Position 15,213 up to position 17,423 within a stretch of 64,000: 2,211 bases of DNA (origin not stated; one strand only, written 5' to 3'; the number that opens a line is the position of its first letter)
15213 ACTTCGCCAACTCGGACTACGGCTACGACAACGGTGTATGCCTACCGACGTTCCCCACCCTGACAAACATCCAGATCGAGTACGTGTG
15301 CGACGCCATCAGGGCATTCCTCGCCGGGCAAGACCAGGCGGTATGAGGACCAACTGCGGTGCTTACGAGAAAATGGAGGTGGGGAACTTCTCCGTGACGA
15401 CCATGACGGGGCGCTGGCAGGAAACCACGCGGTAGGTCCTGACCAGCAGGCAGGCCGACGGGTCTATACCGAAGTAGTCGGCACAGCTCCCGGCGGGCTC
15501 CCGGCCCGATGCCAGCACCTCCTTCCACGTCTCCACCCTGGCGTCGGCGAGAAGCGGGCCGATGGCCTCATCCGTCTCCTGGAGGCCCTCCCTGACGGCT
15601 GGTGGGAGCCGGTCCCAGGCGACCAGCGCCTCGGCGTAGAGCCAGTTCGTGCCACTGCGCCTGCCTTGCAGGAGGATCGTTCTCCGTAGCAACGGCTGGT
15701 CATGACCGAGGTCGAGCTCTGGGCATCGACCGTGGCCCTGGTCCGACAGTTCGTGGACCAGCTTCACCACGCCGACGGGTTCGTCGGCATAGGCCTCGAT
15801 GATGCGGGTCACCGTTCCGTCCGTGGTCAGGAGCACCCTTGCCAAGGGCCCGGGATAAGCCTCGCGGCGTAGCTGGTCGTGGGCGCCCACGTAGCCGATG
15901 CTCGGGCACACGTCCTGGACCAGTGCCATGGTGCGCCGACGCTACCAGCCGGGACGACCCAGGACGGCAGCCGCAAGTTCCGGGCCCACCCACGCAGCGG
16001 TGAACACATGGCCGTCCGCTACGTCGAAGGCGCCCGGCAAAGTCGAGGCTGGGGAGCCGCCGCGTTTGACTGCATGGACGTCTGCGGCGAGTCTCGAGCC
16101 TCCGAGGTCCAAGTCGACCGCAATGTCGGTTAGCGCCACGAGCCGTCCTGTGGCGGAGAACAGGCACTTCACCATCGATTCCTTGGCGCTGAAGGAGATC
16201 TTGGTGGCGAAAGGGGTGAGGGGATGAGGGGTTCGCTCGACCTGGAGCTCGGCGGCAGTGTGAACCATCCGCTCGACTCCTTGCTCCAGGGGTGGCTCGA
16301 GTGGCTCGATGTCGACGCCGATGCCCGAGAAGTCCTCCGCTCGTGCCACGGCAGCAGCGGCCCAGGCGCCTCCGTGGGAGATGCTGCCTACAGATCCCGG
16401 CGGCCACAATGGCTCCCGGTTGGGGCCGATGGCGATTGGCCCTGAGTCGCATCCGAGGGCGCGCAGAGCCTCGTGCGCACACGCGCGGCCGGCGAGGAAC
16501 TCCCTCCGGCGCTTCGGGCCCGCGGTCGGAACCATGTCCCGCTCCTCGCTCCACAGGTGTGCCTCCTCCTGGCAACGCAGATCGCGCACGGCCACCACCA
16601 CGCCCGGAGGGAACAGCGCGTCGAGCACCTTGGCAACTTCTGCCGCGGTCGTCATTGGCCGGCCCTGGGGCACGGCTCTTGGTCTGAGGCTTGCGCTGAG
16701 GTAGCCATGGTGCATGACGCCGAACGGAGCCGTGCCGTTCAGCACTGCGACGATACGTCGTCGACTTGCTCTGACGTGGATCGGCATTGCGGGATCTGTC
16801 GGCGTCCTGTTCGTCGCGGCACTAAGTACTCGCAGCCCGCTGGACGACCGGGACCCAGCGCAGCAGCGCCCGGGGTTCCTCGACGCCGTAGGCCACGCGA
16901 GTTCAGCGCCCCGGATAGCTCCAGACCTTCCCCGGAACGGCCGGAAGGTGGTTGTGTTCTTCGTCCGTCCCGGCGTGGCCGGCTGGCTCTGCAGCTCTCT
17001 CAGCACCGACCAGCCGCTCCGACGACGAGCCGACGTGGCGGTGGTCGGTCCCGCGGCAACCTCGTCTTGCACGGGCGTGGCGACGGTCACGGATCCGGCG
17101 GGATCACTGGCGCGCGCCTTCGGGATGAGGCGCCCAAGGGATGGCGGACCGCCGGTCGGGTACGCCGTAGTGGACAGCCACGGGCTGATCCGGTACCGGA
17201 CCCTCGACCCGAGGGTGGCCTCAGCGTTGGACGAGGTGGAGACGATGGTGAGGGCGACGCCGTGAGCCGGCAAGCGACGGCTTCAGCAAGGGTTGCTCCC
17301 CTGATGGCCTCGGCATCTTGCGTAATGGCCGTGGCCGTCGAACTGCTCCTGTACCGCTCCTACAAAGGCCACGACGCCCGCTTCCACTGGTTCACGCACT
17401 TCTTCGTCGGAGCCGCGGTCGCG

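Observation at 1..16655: PKS-less gene cluster with p-HBAD-like logic: chorismate lyase, FadD22-like loader, 3x GT1 plus GT2, amino-sugar and sulfation genes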

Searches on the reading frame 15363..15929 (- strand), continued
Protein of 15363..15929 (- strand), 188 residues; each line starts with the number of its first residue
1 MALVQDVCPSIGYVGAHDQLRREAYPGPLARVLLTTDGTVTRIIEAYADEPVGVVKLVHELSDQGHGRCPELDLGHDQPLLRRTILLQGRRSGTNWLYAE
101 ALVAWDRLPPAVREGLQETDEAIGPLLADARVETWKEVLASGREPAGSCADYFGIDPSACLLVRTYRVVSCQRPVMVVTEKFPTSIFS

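Call 39: search_solved_structures(query=window:15363-15929:-, max_evalue=10, show_alignments=2)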
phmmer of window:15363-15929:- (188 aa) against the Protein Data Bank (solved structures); distinct sequences matched with E-value up to 10: 1.
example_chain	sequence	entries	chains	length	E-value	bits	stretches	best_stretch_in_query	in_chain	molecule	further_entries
2nwi_A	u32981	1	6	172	1.1e-08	38.4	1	29-187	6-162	Hypothetical protein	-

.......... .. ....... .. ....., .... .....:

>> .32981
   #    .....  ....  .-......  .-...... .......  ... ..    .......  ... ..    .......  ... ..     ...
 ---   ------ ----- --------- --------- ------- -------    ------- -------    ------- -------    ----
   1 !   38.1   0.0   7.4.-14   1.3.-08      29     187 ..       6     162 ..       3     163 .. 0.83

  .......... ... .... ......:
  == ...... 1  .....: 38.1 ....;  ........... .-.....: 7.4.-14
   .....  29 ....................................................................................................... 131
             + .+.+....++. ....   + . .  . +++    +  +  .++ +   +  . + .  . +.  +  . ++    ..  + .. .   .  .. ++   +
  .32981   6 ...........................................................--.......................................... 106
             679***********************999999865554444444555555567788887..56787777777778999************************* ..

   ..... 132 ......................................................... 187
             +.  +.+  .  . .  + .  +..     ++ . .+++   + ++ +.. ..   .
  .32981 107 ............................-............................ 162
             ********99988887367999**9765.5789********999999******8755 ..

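Call 51: predict_structure(alignment_id=A2)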
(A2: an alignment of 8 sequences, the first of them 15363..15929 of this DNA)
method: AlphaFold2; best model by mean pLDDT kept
length: 188 residues; sequences in the alignment: 8
mean_pLDDT: 73.0   pTM: 0.70
mean pLDDT of the five models: 73.0, 72.9, 70.6, 67.4, 66.1
residues with pLDDT >= 90: 28; 70-90: 112; 50-70: 14; < 50: 34
segments of 3 or more residues with pLDDT < 50: 1-34
pLDDT, mean of each block of 10 residues (from residue 1): 26 26 30 53 76 77 69 81 86 89 89 82 78 84 92 93 88 89 78
secondary structure, 60 per line:
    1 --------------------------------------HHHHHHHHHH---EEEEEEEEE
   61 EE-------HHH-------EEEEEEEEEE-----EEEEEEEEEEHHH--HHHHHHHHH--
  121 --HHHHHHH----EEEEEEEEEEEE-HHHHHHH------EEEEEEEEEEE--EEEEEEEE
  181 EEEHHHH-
elements in order: H39-48 E52-62 E80-89 E95-104 H110-118 H123-129 E134-145 H147-153 E160-170 E173-183 H184-187

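Call 54: fold_search(model_id=the predicted structure, library=pdb)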
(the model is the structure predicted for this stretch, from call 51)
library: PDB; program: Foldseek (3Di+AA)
matches with E <= 10: 733; with E <= 0.001: 50
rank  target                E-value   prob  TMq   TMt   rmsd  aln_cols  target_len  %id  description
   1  2nwi_A                7.4e-10  1.00  0.70  0.81   2.9       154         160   25  Crystal structure of protein AF1396 from Archaeoglobus fulgidus, Pfam DUF98 (released 2006-11-21)
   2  2nwi_F                1.2e-09  1.00  0.68  0.80   3.1       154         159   25  Crystal structure of protein AF1396 from Archaeoglobus fulgidus, Pfam DUF98 (released 2006-11-21)
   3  2nwi_B                7.0e-09  1.00  0.64  0.78   3.5       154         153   23  Crystal structure of protein AF1396 from Archaeoglobus fulgidus, Pfam DUF98 (released 2006-11-21)
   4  4zsi_A                9.5e-07  1.00  0.58  0.65   3.5       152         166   17  Crystal structure of the effector-binding domain of DasR (DasR-EBD) in complex with glucosamine-6-phosphate (released 2016-06-08)
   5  4zsb                  1.8e-06  1.00  0.57  0.65   5.1       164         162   17  Crystal structure of the ligand-free effector-binding domain of DasR (DasR-EBD) (released 2016-06-08)
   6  9i0v_A                2.5e-06  1.00  0.60  0.49   3.6       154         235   16  Crystal structure of DasR in complex with a synthetic DasR-binding RNA aptamer (released 2026-01-28)
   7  4zsi_B                2.6e-06  1.00  0.58  0.65   3.7       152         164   17  Crystal structure of the effector-binding domain of DasR (DasR-EBD) in complex with glucosamine-6-phosphate (released 2016-06-08)
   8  4zs8_A                3.6e-06  1.00  0.57  0.48   3.6       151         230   17  Crystal structure of ligand-free, full length DasR (released 2016-06-08)
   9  4zsk_B                4.6e-06  1.00  0.52  0.58   4.1       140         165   17  Crystal structure of the effector-binding domain of DasR (DasR-EBD) in complex with N-acetylglucosamine-6-phosphate (released 2016-06-08)
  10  4zs8_B                1.1e-05  1.00  0.52  0.43   3.7       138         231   17  Crystal structure of ligand-free, full length DasR (released 2016-06-08)
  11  2pkh_A                1.3e-05  1.00  0.52  0.67   4.2       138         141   19  Structural Genomics, the crystal structure of the C-terminal domain of histidine utilization repressor from Pseudomona (released 2007-05-15)
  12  3f8l_B                1.3e-05  1.00  0.52  0.57   4.5       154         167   14  Crystal Structure of the Effector Domain of PhnF from Mycobacterium smegmatis (released 2009-11-17)
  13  2pkh_B                1.4e-05  1.00  0.52  0.66   3.5       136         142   18  Structural Genomics, the crystal structure of the C-terminal domain of histidine utilization repressor from Pseudomona (released 2007-05-15)
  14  2p19_B                1.7e-05  1.00  0.52  0.66   4.1       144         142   12  Crystal structure of bacterial regulatory protein of gntR family from Corynebacterium glutamicum (released 2007-05-22)
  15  3ddv_B                1.7e-05  1.00  0.52  0.68   4.3       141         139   12  The crystal structure of the transcriptional regulator (GntR family) from Enterococcus faecalis V583 (released 2008-10-07)
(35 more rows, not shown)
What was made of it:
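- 15363..15929 (-): Chorismate pyruvate-lyase family protein (PF01947, Rv2949c-like). Model pLDDT 73; 2NWI TM 0.81, UbiC TM about 0.5 (calls 51, 54).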

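Call 55: search_protein_families(library=pfam, proteins=[L028:1457-2743:-, L028:2759-4192:+, L028:7123-8049:-, L028:8310-9734:+, L028:10592-12262:+, L028:14134-14973:-, L063:5572-7485:-, L063:8579-9868:+, L015:1094-2233:+, L015:4136-5329:+], max_evalue=0.001)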
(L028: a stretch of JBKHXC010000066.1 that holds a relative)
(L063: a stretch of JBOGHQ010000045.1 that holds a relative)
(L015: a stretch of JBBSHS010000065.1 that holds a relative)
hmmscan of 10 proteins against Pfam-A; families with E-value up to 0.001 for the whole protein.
L028:1457-2743:- (428 aa): 0 families

L028:2759-4192:+ (477 aa): 1 family
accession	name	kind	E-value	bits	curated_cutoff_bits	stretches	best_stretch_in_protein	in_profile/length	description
PF13469.12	Sulfotransfer_3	-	1.3e-38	133.8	27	1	178-420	1-211/216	Sulfotransferase family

L028:7123-8049:- (308 aa): 3 families
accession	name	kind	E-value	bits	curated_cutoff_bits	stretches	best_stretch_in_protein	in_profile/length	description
PF13561.12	adh_short_C2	-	2.1e-30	106.5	27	1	14-245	6-229/236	Enoyl-(Acyl carrier protein) reductase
PF00106.31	adh_short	-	3.9e-28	98.7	26.6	1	8-201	4-188/195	short chain dehydrogenase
PF08659.16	KR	-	2.6e-12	47.5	22.6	1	8-170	4-156/180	KR domain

L028:8310-9734:+ (474 aa): 2 families
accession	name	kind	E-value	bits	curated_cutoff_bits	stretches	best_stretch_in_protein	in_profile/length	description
PF13229.12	Beta_helix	-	2.8e-18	66.5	25.9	2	57-214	2-118/158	Right handed beta helix region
PF05048.19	NosD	-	9.7e-13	48.5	23.6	2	162-215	106-154/212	Periplasmic copper-binding protein (NosD)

L028:10592-12262:+ (556 aa): 1 family
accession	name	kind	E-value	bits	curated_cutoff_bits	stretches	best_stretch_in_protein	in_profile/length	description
PF03098.20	An_peroxidase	-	6.4e-18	65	25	1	178-343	142-325/530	Animal haem peroxidase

L028:14134-14973:- (279 aa): 0 families

L063:5572-7485:- (637 aa): 1 family
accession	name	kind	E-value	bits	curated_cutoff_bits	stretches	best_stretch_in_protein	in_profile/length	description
PF00668.25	Condensation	-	2.5e-51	175.3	30.6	1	11-334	5-333/456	Condensation domain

L063:8579-9868:+ (429 aa): 2 families
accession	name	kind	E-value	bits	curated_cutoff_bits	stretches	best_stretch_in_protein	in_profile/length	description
PF00152.25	tRNA-synt_2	-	1.5e-73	248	25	1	107-418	3-302/308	tRNA synthetases class II (D, K and N)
PF01336.31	tRNA_anti-codon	-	0.00018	21.8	27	1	17-90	1-74/75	OB-fold nucleic acid binding domain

L015:1094-2233:+ (379 aa): 0 families

L015:4136-5329:+ (397 aa): 2 families
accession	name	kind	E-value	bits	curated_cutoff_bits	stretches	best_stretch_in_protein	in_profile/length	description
PF13229.12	Beta_helix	-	2e-16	60.5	25.9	1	120-270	19-149/158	Right handed beta helix region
PF05048.19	NosD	-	1.5e-10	41.4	23.6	1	124-266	16-134/212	Periplasmic copper-binding protein (NosD)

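Call 88: search_protein_families(library=pfam, proteins=[L013:2028-3305:+, L013:4341-6110:+, L013:6200-7327:+, L018:205-1329:+, L018:1326-2207:+, L018:2212-3936:+, L046:8188-9999:+, L046:10626-11927:+, L014:8437-10038:-, L014:10602-11877:+], max_evalue=0.001)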
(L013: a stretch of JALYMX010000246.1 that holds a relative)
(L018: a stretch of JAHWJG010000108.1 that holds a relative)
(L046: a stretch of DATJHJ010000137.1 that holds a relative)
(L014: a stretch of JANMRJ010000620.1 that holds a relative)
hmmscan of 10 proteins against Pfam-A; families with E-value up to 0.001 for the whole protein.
L013:2028-3305:+ (425 aa): 1 family
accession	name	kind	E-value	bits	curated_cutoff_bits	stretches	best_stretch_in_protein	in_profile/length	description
PF01061.29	ABC2_membrane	-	3.1e-07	30.6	26.9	1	191-388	25-210/211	ABC-2 type transporter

L013:4341-6110:+ (589 aa): 0 families

L013:6200-7327:+ (375 aa): 2 families
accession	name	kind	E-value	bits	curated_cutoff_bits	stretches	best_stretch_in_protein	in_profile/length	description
PF00528.27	BPD_transp_1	-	6.1e-33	114.5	26.4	1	169-373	1-182/184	Binding-protein-dependent transport system inner membrane component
PF19300.4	BPD_transp_1_N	-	0.00049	20.7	23.8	0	62-132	11-76/114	Binding-prot-dependent transport system membrane comp, N-term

L018:205-1329:+ (374 aa): 2 families
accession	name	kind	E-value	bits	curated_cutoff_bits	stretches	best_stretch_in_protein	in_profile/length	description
PF00528.27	BPD_transp_1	-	4.3e-29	102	26.4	1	167-373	1-183/184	Binding-protein-dependent transport system inner membrane component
PF19300.4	BPD_transp_1_N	-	2.5e-05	24.9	23.8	1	60-153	10-111/114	Binding-prot-dependent transport system membrane comp, N-term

L018:1326-2207:+ (293 aa): 2 families
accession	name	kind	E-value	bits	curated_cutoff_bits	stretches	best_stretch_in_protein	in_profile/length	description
PF00528.27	BPD_transp_1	-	3.3e-12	46.9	26.4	1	103-291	1-184/184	Binding-protein-dependent transport system inner membrane component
PF12911.12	OppC_N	-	2e-05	24.8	23.9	1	22-53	12-43/53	N-terminal TM domain of oligopeptide transport permease C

L018:2212-3936:+ (574 aa): 1 family
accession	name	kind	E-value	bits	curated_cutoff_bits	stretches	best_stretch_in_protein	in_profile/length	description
PF00496.27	SBP_bac_5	-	5.1e-63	213.8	32.4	1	103-469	3-363/368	Bacterial extracellular solute-binding proteins, family 5 Middle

L046:8188-9999:+ (603 aa): 0 families

L046:10626-11927:+ (433 aa): 0 families

L014:8437-10038:- (533 aa): 1 family
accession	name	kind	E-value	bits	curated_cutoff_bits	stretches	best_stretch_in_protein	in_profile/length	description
PF03098.20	An_peroxidase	-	2.4e-20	73.1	25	1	170-445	143-414/530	Animal haem peroxidase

L014:10602-11877:+ (425 aa): 0 families

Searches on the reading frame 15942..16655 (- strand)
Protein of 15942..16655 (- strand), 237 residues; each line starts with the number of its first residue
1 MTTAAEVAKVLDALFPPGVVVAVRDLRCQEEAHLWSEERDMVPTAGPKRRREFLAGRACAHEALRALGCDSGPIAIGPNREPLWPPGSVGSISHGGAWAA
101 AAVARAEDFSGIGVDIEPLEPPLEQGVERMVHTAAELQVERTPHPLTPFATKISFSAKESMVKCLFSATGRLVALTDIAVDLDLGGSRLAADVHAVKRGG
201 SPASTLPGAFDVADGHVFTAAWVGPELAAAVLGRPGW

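Call 7: search_protein_families(library=ncbifam, proteins=[window:15942-16655:-], max_evalue=0.01)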
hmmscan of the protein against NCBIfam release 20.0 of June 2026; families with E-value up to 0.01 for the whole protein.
window:15942-16655:- (237 aa): 4 families
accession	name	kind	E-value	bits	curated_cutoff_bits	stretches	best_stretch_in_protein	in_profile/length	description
NF050105.1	4PPT_PptT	exception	5.3e-25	88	365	1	35-220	28-217/220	4'-phosphopantetheinyl transferase PptT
NF042923.1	4PPT_Npt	exception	8.2e-25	87.4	370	1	13-221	4-220/223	4'-phosphopantetheinyl transferase Npt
NF007604.0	PRK10251.1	equivalog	1.1e-19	70.9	169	1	29-165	29-161/209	enterobactin synthase subunit EntD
TIGR00556.1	pantethn_trn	domain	0.001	19.2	45.35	0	110-185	3-85/128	phosphopantetheine--protein transferase domain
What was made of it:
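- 15942..16655 (-): Sfp/EntD/PptT-type phosphopantetheinyl transferase, 12 nt upstream of the lyase. NCBIfam PptT 88, Npt 87, EntD 71 bits (call 7).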

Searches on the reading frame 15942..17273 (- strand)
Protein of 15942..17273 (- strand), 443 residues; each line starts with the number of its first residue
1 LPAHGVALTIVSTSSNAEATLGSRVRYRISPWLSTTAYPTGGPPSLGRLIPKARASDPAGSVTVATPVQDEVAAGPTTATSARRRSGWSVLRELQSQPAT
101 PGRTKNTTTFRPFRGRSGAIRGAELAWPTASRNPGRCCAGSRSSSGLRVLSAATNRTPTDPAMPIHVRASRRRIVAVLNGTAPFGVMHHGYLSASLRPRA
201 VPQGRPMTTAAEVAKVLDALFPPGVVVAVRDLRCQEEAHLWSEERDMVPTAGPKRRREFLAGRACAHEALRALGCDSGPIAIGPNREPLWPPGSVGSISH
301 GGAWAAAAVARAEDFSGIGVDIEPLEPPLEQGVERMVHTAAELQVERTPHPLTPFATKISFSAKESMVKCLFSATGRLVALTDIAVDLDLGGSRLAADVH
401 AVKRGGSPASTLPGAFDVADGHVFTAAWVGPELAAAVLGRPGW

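Call 6: search_protein_families(library=pfam, proteins=[window:15942-17273:-], max_evalue=0.01)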
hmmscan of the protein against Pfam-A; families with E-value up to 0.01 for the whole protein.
window:15942-17273:- (443 aa): 2 families
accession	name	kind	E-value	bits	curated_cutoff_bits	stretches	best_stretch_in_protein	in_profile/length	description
PF17837.6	4PPT_N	-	7.1e-23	80.9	27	1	243-310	1-68/68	4'-phosphopantetheinyl transferase N-terminal domain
PF01648.25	ACPS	-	1.6e-07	31.7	25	1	317-393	1-83/111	4'-phosphopantetheinyl transferase superfamily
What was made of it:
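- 15942..16655 (-): PF17837 80.9 bits + PF01648 (call 6).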
